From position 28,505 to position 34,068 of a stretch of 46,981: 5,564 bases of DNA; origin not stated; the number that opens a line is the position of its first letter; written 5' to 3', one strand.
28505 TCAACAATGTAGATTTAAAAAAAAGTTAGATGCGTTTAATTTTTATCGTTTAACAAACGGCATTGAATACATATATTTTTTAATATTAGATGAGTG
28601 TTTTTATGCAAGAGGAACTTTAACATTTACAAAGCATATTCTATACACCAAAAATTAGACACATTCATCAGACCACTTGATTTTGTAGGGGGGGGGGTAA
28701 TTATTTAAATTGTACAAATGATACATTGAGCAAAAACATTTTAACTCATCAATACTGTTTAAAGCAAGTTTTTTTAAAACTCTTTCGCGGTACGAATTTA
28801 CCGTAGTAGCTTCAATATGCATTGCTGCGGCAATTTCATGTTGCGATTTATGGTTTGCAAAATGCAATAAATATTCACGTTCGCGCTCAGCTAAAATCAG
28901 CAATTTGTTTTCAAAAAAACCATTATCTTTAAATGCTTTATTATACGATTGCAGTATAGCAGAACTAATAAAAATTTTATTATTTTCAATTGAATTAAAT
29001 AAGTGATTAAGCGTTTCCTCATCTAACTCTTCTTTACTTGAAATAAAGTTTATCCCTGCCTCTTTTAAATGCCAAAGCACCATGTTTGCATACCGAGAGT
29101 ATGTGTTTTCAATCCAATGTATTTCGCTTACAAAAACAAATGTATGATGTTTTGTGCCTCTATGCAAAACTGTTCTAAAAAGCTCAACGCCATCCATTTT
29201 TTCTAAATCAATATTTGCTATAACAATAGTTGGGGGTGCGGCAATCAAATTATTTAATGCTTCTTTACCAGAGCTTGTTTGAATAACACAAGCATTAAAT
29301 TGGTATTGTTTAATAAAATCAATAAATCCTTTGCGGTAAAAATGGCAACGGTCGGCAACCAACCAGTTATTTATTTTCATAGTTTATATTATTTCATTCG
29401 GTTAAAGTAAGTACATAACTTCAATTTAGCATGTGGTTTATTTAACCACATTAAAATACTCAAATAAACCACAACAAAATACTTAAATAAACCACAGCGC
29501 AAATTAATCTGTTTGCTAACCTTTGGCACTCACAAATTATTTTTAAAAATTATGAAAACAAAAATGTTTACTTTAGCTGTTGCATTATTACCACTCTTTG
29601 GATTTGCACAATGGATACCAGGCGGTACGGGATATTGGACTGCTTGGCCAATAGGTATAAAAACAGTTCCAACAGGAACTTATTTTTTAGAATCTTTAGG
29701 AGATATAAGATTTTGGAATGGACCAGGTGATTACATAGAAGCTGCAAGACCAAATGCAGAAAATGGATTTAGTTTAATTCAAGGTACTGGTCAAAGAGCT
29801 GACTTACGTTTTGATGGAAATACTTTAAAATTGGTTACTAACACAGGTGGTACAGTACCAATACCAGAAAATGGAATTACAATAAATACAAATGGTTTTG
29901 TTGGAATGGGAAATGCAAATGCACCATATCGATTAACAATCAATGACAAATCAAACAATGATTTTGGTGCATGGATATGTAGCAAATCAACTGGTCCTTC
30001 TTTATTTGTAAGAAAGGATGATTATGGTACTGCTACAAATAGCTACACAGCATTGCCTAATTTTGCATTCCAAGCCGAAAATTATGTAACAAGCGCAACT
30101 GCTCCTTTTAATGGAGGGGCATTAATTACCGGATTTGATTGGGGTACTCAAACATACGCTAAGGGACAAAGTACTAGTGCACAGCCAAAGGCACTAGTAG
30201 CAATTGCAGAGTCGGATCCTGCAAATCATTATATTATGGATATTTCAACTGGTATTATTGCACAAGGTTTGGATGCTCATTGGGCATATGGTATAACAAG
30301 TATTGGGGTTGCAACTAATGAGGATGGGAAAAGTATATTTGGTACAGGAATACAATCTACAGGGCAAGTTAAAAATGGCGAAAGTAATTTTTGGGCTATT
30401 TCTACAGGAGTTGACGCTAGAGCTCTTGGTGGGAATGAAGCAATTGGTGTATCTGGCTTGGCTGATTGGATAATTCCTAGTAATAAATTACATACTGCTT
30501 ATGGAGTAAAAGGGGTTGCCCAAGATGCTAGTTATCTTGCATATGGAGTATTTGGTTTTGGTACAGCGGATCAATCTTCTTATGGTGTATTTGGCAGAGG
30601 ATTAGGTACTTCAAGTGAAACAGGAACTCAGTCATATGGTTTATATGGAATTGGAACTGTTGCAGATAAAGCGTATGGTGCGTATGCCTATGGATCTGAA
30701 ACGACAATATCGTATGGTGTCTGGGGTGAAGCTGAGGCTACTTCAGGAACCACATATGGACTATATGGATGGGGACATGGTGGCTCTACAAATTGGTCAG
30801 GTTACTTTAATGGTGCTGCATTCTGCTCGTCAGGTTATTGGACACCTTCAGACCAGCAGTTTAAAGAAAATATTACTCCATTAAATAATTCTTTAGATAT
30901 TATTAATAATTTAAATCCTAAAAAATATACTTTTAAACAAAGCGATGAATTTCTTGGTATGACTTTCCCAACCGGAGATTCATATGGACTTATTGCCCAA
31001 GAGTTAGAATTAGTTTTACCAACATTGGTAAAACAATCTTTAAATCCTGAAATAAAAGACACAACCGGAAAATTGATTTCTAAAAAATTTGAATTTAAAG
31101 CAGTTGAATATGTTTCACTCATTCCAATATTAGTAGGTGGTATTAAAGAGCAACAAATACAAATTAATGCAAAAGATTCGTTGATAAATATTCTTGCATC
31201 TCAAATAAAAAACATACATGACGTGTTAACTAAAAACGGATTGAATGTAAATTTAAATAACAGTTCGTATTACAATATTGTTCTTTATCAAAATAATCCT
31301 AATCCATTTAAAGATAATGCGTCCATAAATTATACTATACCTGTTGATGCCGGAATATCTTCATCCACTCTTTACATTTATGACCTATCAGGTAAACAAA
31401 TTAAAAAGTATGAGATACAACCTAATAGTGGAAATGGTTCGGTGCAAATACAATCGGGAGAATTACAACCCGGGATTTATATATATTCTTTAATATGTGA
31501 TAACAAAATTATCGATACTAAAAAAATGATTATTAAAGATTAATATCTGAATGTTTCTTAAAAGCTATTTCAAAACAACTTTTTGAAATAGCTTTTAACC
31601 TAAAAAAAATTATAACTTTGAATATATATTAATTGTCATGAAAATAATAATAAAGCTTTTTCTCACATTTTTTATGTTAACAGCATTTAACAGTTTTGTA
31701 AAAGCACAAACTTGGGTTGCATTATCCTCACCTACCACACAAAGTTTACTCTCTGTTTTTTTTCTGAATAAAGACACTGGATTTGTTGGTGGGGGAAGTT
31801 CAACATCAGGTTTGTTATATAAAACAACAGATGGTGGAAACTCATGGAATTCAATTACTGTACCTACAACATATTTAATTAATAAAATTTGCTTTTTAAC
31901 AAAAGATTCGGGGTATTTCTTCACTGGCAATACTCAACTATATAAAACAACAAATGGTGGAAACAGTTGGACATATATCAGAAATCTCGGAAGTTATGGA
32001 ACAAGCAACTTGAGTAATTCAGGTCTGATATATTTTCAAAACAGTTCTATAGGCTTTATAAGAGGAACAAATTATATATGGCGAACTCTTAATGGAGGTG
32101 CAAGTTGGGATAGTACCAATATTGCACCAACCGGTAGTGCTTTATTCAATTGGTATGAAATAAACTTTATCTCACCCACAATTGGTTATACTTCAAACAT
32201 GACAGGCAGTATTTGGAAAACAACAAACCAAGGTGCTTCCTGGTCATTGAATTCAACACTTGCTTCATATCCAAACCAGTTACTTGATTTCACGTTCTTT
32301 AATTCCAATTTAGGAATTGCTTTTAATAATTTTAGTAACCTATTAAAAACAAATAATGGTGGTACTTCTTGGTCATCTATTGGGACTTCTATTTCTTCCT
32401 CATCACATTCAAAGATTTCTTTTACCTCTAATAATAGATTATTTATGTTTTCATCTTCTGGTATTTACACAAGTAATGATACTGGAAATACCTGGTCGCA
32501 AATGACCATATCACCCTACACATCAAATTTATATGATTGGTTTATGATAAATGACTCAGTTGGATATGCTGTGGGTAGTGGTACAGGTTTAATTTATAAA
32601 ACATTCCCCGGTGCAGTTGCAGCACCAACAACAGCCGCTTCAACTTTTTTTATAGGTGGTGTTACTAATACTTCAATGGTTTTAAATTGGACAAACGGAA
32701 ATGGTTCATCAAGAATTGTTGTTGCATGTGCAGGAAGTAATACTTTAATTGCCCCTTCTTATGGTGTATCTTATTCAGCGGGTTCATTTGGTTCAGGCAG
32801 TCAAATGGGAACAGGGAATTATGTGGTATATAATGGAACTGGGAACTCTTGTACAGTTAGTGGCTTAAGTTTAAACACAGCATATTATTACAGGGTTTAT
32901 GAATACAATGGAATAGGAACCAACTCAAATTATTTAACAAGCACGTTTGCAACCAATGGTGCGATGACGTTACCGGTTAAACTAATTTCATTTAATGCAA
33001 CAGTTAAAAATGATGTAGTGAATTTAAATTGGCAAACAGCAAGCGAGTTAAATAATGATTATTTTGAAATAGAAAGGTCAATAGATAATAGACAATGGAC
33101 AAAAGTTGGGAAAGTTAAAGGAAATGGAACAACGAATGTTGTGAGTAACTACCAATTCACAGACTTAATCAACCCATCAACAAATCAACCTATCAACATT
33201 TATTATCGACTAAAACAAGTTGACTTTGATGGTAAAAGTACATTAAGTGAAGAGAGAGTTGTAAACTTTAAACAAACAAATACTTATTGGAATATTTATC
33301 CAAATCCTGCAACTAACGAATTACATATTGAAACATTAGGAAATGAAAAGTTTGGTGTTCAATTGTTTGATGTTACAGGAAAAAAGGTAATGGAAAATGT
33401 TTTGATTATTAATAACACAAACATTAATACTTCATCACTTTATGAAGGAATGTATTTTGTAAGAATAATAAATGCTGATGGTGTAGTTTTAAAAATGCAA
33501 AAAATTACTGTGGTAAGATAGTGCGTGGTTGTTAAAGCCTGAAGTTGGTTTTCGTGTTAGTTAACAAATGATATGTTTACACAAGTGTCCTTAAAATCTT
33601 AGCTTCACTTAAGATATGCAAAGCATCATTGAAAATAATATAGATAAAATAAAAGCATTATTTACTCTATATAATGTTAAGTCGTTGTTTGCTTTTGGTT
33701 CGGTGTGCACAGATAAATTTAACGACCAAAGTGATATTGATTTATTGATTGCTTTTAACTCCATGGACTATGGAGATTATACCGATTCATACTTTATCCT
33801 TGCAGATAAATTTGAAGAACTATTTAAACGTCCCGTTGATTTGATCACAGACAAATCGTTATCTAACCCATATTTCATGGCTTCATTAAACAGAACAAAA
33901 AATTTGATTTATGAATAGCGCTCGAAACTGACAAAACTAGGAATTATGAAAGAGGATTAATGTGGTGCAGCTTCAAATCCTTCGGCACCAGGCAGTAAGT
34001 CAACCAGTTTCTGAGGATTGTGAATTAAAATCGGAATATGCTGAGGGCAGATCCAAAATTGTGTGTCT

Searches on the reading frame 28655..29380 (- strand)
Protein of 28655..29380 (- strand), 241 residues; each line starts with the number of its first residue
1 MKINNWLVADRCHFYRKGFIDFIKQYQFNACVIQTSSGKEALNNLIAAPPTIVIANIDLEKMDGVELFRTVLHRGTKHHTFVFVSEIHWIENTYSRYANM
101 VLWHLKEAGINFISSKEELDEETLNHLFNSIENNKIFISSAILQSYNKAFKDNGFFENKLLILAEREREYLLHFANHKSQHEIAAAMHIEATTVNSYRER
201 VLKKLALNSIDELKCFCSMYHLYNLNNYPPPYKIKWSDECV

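Call 35: search_protein_families(library=pfam, proteins=[window:28655-29380:-], max_evalue=0.0001)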
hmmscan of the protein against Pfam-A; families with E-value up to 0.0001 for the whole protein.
window:28655-29380:- (241 aa): 3 families
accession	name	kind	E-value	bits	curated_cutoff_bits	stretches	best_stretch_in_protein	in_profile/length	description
PF00196.25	GerE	-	4.4e-10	39.5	23.5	1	162-213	2-53/57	Bacterial regulatory proteins, luxR family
PF00072.30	Response_reg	-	1.1e-05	26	30.2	1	8-85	3-77/111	Response regulator receiver domain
PF08281.18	Sigma70_r4_2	-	1.2e-05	25.3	25.7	1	163-205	11-54/54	Sigma-70, region 4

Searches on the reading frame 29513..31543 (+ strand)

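Call 35: search_protein_families(library=pfam, proteins=[window:29513-31543:+], max_evalue=0.0001)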
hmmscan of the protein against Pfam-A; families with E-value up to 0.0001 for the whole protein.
window:29513-31543:+ (676 aa): 2 families
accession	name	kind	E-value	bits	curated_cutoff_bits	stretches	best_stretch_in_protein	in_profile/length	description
PF13884.11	Peptidase_S74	-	2.2e-13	50.7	22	1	446-507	1-58/58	Chaperone of endosialidase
PF18962.6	Por_Secre_tail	-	6.9e-06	26.7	27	1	596-674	3-75/75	Secretion system C-terminal sorting domain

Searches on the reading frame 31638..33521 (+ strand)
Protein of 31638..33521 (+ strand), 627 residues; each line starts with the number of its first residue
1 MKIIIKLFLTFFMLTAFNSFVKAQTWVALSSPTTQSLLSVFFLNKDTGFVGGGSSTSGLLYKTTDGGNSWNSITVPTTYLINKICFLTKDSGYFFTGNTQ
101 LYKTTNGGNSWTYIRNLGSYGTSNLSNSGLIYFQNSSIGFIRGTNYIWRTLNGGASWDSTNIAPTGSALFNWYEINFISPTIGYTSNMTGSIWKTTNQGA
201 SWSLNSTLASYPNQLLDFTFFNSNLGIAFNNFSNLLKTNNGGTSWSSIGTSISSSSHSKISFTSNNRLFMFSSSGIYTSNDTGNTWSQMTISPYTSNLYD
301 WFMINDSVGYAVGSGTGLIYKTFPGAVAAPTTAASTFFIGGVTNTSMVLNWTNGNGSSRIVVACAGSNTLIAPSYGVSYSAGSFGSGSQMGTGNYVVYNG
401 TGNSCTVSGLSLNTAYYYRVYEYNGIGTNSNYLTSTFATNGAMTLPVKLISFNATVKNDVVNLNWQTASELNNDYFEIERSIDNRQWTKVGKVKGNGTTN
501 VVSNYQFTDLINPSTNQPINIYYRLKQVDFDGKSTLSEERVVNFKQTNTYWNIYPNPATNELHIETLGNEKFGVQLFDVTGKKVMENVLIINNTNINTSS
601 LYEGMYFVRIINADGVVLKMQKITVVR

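Call 35: search_protein_families(library=pfam, proteins=[window:31638-33521:+], max_evalue=0.0001)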
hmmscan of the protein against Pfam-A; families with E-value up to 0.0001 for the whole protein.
window:31638-33521:+ (627 aa): 3 families
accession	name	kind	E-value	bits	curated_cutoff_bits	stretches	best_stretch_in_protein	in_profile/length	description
PF14870.12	PSII_BNR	-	4.4e-16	59.4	27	2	22-114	5-97/303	Photosynthesis system II assembly factor YCF48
PF18962.6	Por_Secre_tail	-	2.4e-13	50.6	27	1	553-618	1-70/75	Secretion system C-terminal sorting domain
PF16656.11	Pur_ac_phosph_N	-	5.7e-05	24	30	1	340-425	9-83/93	Purple acid Phosphatase, N-terminal domain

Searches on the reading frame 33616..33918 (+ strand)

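Call 35: search_protein_families(library=pfam, proteins=[window:33616-33918:+], max_evalue=0.0001)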
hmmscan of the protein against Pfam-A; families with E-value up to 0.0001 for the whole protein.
window:33616-33918:+ (100 aa): 2 families
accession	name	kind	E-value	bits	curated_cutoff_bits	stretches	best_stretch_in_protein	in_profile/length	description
PF18765.7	Polbeta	-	2.8e-12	47.1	26.9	1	11-100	2-89/93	Polymerase beta, Nucleotidyltransferase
PF01909.29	NTP_transf_2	-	1.2e-10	42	21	1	13-86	6-81/93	Nucleotidyltransferase domain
